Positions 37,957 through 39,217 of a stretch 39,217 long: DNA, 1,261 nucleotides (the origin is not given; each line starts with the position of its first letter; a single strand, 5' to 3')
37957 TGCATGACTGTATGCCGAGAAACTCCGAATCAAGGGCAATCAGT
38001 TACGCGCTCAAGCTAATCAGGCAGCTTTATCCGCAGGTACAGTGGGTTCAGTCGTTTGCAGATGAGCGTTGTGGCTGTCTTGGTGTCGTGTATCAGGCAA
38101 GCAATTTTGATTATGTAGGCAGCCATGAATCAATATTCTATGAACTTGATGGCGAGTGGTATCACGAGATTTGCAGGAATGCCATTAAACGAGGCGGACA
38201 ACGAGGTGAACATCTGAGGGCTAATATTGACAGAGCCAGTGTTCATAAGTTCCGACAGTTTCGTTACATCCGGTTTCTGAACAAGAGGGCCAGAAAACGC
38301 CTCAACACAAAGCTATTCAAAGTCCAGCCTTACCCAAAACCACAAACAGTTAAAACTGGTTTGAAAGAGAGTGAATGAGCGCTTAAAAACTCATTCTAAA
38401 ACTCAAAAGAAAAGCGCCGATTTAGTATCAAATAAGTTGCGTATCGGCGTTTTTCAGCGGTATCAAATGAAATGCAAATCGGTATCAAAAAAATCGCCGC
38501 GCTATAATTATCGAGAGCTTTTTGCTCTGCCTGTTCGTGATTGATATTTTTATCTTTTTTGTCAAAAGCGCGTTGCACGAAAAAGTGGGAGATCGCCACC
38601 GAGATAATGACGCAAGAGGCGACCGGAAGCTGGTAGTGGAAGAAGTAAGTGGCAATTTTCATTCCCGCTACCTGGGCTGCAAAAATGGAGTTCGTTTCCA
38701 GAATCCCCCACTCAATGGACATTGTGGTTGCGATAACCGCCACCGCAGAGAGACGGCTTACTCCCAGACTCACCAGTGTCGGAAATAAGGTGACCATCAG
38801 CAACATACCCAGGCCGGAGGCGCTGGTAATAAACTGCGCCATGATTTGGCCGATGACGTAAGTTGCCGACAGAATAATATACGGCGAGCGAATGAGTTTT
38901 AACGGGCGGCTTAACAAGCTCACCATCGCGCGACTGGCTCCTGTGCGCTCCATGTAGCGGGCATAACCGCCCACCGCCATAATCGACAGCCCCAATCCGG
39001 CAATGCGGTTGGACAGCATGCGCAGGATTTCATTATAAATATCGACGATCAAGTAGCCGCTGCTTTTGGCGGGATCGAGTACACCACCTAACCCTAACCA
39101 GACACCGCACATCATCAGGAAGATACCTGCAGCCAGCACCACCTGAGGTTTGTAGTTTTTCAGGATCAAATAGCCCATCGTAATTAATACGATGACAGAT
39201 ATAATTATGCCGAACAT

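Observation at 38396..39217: Prophage right end disrupts a host DcuC-family transporter gene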

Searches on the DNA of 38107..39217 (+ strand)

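Call 5: search_dna_similar(query=window:38300-39217:+, collection=ecoli_genomes, mode=near, max_rows=25)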
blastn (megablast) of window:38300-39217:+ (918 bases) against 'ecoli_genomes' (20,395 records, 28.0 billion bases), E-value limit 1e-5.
Records with a match: 4387; places in all: 4668; records where one place covers at least 80% of the query: 3.
Genomes with a match: 4385 of 5426; with a place that covers at least 80% of the query: 3. Places per genome that has any: lowest 1, median 1, highest 5. On chromosomes: 4666 places; on plasmids: 2.
Best place of each record, by identity: >=99% 357; 95-99% 4029; 90-95% 1.
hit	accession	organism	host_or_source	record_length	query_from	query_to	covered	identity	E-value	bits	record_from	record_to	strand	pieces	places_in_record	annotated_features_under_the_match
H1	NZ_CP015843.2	Escherichia coli O157:H7 strain FRIK2455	Bos taurus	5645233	1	918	100%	100.0%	0e+0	1696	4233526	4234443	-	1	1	dcuC: C4-dicarboxylate transporter DcuC | protein mom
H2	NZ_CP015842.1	Escherichia coli O157:H7 strain FRIK2533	water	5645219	1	918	100%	100.0%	0e+0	1696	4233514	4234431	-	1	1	dcuC: C4-dicarboxylate transporter DcuC | protein mom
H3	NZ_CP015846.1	Escherichia coli O157:H7 strain FRIK2069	Bos taurus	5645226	1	918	100%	100.0%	0e+0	1696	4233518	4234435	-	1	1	dcuC: C4-dicarboxylate transporter DcuC | protein mom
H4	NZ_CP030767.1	Escherichia coli strain 2017C-4109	missing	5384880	208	918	77%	100.0%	0e+0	1314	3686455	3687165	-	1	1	dcuC: anaerobic C4-dicarboxylate transporter DcuC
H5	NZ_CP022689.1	Escherichia coli strain CDC#03-98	missing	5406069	208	918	77%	100.0%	0e+0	1314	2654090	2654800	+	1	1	dcuC: anaerobic C4-dicarboxylate transporter DcuC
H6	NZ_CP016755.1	Escherichia coli strain FORC_044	Homo sapiens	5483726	208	918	77%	100.0%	0e+0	1314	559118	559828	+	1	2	dcuC: anaerobic C4-dicarboxylate transporter DcuC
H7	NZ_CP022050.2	Escherichia coli O157 strain FDAARGOS_293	Homo sapiens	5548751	208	918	77%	100.0%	0e+0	1314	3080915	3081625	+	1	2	dcuC: anaerobic C4-dicarboxylate transporter DcuC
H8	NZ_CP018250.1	Escherichia coli strain 10671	Cattle faeces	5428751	208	918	77%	100.0%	0e+0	1314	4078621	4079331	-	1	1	dcuC: anaerobic C4-dicarboxylate transporter DcuC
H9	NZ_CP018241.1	Escherichia coli strain 319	missing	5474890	208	918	77%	100.0%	0e+0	1314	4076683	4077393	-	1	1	dcuC: anaerobic C4-dicarboxylate transporter DcuC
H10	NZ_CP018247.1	Escherichia coli strain 7784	Cattle faeces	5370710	208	918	77%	100.0%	0e+0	1314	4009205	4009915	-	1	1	dcuC: anaerobic C4-dicarboxylate transporter DcuC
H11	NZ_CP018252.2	Escherichia coli strain 9000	Cattle faeces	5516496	208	918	77%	100.0%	0e+0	1314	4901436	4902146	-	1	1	dcuC: anaerobic C4-dicarboxylate transporter DcuC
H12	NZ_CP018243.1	Escherichia coli strain 350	missing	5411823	208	918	77%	100.0%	0e+0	1314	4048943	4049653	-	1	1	dcuC: anaerobic C4-dicarboxylate transporter DcuC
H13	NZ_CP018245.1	Escherichia coli strain 472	missing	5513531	208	918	77%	100.0%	0e+0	1314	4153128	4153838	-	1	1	dcuC: anaerobic C4-dicarboxylate transporter DcuC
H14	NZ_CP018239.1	Escherichia coli strain 272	missing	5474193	208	918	77%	100.0%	0e+0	1314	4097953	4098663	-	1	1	dcuC: anaerobic C4-dicarboxylate transporter DcuC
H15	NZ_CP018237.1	Escherichia coli strain 155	missing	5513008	208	918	77%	100.0%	0e+0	1314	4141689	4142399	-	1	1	dcuC: anaerobic C4-dicarboxylate transporter DcuC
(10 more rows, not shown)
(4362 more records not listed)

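Call 7: get_annotated_region(hit=H4, flank=2500)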
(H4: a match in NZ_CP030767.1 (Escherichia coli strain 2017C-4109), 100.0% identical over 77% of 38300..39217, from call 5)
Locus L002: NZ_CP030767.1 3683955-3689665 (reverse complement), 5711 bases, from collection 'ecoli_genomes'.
description: Escherichia coli strain 2017C-4109 chromosome, complete genome
organism: Escherichia coli strain 2017C-4109 (NCBI taxid 562)
replicon: chromosome; assembly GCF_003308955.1
host: missing; source: missing; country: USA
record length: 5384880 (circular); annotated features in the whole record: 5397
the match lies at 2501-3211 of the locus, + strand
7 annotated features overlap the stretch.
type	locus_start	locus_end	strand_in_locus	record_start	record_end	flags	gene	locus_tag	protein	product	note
CDS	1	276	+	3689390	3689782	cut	rpsI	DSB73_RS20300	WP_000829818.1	30S ribosomal protein S9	-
CDS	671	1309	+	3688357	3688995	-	sspA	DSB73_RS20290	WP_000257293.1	stringent starvation protein SspA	-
CDS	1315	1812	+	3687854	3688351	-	sspB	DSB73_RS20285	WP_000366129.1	ClpXP protease specificity-enhancing factor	-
CDS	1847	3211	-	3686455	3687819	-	dcuC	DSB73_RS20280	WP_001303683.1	anaerobic C4-dicarboxylate transporter DcuC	-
CDS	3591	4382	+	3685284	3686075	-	nanR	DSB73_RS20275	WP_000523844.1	transcriptional regulator NanR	-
CDS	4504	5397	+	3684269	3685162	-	nanA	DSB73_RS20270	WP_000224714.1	N-acetylneuraminate lyase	-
CDS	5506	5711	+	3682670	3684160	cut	nanT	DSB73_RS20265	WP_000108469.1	sialic acid transporter NanT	-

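Call 11: search_dna_similar(query=window:38107-38506:+, collection=ecoli_genomes, mode=near, max_rows=40, rows=spread)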
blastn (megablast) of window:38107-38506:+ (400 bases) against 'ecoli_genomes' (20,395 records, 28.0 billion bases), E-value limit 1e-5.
Records with a match: 234; places in all: 284; records where one place covers at least 80% of the query: 228.
Genomes with a match: 232 of 5426; with a place that covers at least 80% of the query: 226. Places per genome that has any: lowest 1, median 1, highest 4. On chromosomes: 282 places; on plasmids: 2.
Best place of each record, by identity: >=99% 174; 95-99% 53; 90-95% 7.
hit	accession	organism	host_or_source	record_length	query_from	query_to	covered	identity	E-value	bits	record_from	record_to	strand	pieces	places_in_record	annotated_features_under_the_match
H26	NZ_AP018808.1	Escherichia coli strain E2865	Bos taurus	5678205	1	400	100%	100.0%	0e+0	739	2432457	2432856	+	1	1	protein mom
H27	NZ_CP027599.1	Escherichia coli strain 97-3250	Homo sapiens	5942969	1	400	100%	100.0%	0e+0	739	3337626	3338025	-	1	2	protein mom | phage tail fiber C-terminal domain-containing protein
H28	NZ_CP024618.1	Escherichia coli strain SMN152SH1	cattle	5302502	1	400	100%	100.0%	0e+0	739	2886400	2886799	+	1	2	protein mom | TerB family tellurite resistance protein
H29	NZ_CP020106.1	Escherichia coli strain 13E0780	cattle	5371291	1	400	100%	100.0%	0e+0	739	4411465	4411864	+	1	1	protein mom | type IVB secretion system protein IcmH/DotU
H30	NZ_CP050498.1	Escherichia coli strain RM13322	cattle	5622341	1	400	100%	100.0%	0e+0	739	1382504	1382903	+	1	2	protein mom | HK97 gp10 family phage protein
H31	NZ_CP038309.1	Escherichia coli O157:H7 strain Show KS 470-1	cattle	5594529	1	400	100%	100.0%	0e+0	739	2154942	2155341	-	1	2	protein mom | host specificity protein J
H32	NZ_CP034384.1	Escherichia coli O157:H7 strain FRIK804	Calf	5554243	1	400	100%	100.0%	0e+0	739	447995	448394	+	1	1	protein mom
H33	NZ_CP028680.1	Escherichia coli strain 113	cattle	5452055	1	400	100%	100.0%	0e+0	739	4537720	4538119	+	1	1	protein mom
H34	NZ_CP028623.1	Escherichia coli strain 138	cattle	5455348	1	400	100%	100.0%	0e+0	739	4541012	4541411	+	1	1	protein mom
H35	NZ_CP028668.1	Escherichia coli strain 117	cattle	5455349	1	400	100%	100.0%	0e+0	739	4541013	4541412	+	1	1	protein mom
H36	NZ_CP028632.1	Escherichia coli strain 135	cattle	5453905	1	400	100%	100.0%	0e+0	739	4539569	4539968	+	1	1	protein mom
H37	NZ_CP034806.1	Escherichia coli strain 2010C-3347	missing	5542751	1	400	100%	100.0%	0e+0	739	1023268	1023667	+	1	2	Mom family adenine methylcarbamoylation protein | DUF5682 family protein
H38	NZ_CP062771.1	Escherichia coli O157:H7 strain Z570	Bovine Faeces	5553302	1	400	100%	100.0%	0e+0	739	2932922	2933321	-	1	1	protein mom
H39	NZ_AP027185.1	Escherichia coli strain NIID080884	Homo sapiens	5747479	1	400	100%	100.0%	0e+0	739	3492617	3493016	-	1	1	protein mom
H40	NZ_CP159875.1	Escherichia coli strain 12089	Homo sapiens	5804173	1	400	100%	100.0%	0e+0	739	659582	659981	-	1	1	protein mom | DUF932 domain-containing protein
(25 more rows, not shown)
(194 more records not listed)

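Call 86: search_dna_similar(query=L002:1952-2052:-, collection=ecoli_genomes, mode=near, max_rows=30, rows=spread)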
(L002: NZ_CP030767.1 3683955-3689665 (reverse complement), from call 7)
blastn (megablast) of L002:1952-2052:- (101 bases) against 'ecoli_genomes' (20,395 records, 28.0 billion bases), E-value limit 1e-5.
Records with a match: 4386; places in all: 4387; records where one place covers at least 80% of the query: 4386.
Genomes with a match: 4386 of 5426; with a place that covers at least 80% of the query: 4386. Places per genome that has any: lowest 1, median 1, highest 2. On chromosomes: 4387 places; on plasmids: 0.
Best place of each record, by identity: >=99% 297; 95-99% 4087; 90-95% 2.
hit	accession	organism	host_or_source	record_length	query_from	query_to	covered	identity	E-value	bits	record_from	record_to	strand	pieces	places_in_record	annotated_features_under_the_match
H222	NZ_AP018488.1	Escherichia coli O157:H7 strain PV15-279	Homo sapiens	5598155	1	101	100%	100.0%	7e-45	187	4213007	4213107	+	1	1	dcuC: anaerobic C4-dicarboxylate transporter DcuC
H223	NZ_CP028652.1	Escherichia coli strain 123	cattle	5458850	1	101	100%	100.0%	7e-45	187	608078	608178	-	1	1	dcuC: anaerobic C4-dicarboxylate transporter DcuC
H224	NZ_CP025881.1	Escherichia coli strain 503440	Homo sapiens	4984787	1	101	100%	98.1%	4e-42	178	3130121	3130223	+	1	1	dcuC: anaerobic C4-dicarboxylate transporter DcuC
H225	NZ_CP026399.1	Escherichia coli strain ECONIH4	-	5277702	1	101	100%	98.1%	4e-42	178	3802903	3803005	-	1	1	dcuC: C4-dicarboxylate transporter DcuC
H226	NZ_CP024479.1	Escherichia coli strain 2011C-4315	Homo sapiens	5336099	1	101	100%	98.1%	4e-42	178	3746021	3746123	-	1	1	dcuC: anaerobic C4-dicarboxylate transporter DcuC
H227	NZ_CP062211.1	Escherichia coli strain L3Cip3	river water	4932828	1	101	100%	98.1%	4e-42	178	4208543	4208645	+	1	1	dcuC: anaerobic C4-dicarboxylate transporter DcuC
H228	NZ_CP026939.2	Escherichia coli strain CFS3313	Bos taurus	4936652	1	101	100%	98.1%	4e-42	178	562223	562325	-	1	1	dcuC: anaerobic C4-dicarboxylate transporter DcuC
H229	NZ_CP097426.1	Escherichia coli strain C289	Homo sapiens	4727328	1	101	100%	98.1%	4e-42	178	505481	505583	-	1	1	dcuC: anaerobic C4-dicarboxylate transporter DcuC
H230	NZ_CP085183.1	Escherichia coli strain EC7518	Homo sapiens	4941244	1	101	100%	98.1%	4e-42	178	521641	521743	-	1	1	dcuC: anaerobic C4-dicarboxylate transporter DcuC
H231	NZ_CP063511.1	Escherichia coli strain EH08-18-36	Homo sapiens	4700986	1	101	100%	98.1%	4e-42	178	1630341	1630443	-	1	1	dcuC: anaerobic C4-dicarboxylate transporter DcuC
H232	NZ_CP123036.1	Escherichia coli strain E22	Homo sapiens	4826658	1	101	100%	98.1%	4e-42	178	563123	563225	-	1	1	dcuC: anaerobic C4-dicarboxylate transporter DcuC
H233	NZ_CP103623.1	Escherichia coli strain 3985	Homo sapiens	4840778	1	101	100%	98.1%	4e-42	178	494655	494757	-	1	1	dcuC: anaerobic C4-dicarboxylate transporter DcuC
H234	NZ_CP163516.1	Escherichia coli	missing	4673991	1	101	100%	98.1%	4e-42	178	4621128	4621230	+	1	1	dcuC: anaerobic C4-dicarboxylate transporter DcuC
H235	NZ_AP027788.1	Escherichia coli strain 2017.04.02CC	Homo sapiens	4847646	1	101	100%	98.1%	4e-42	178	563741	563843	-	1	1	dcuC: anaerobic C4-dicarboxylate transporter DcuC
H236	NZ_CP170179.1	Escherichia coli strain CDE2901-yvys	Hono sapiens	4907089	1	101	100%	98.1%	4e-42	178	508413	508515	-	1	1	dcuC: anaerobic C4-dicarboxylate transporter DcuC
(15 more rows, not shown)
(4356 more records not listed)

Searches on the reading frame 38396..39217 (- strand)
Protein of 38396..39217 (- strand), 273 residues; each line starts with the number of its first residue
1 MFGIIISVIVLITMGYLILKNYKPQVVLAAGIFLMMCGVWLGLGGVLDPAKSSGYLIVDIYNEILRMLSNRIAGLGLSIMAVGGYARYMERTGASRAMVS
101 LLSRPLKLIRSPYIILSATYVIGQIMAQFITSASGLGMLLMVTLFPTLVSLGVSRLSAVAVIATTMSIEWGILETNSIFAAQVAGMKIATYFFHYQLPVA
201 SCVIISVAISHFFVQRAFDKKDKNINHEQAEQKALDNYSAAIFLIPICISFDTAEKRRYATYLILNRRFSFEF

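Call 27: search_protein_families(library=pfam, proteins=[window:38396-39217:-], max_evalue=0.01)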
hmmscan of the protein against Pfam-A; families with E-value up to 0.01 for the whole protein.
window:38396-39217:- (273 aa): 1 family
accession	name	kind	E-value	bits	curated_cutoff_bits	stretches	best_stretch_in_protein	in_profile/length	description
PF03606.21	DcuC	-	3.5e-69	234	23.1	1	2-245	1-254/461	C4-dicarboxylate anaerobic carrier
